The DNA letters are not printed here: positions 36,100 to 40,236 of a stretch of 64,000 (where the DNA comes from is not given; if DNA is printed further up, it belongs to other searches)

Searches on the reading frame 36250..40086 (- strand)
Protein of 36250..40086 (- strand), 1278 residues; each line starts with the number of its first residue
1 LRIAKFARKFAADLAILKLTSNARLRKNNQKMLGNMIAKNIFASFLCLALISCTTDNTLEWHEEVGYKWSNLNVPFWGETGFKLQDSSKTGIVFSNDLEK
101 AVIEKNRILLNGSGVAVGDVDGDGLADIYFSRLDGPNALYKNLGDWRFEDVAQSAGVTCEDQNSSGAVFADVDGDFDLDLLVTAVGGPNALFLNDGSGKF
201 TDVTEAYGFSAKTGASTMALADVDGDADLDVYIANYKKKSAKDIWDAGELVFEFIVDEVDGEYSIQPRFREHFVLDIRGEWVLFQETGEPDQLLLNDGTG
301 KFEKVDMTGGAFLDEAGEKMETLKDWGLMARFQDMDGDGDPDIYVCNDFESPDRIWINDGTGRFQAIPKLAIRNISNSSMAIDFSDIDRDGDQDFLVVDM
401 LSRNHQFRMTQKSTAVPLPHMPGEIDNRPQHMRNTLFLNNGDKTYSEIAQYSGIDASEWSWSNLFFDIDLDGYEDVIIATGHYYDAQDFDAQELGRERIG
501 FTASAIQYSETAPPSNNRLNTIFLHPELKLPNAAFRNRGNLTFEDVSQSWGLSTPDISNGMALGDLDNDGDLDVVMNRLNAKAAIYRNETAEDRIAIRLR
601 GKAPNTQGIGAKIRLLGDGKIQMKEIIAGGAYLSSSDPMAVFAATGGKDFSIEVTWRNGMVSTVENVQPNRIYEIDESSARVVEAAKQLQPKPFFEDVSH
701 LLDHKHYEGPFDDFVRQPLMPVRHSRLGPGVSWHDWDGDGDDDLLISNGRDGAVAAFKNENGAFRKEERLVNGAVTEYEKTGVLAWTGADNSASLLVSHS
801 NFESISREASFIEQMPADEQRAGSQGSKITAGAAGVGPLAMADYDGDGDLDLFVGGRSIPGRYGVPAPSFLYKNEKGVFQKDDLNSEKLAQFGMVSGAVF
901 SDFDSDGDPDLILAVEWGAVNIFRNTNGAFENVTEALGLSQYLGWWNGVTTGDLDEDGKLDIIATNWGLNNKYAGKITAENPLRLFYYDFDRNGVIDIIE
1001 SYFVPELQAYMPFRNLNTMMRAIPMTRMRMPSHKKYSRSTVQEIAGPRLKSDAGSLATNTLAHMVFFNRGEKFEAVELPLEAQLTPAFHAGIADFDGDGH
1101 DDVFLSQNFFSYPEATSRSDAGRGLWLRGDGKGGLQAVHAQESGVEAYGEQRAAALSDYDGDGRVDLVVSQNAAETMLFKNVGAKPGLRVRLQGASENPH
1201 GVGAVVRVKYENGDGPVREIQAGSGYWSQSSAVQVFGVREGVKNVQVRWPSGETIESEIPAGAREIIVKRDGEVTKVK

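Call 30: search_protein_families(library=pfam, proteins=[window:36250-40086:-], max_evalue=0.00001)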
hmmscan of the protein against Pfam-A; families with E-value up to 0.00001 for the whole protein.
window:36250-40086:- (1278 aa): 3 families
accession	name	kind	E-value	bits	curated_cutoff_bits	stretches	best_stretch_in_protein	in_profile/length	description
PF13517.12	FG-GAP_3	-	3.6e-78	258.5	26.9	6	902-963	1-60/61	FG-GAP-like repeat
PF01839.29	FG-GAP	-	3.2e-24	84.8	22.1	0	946-977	2-34/37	FG-GAP repeat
PF07593.17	UnbV_ASPIC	-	8.3e-24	83.7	23.4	2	608-673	1-67/68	ASPIC and UnbV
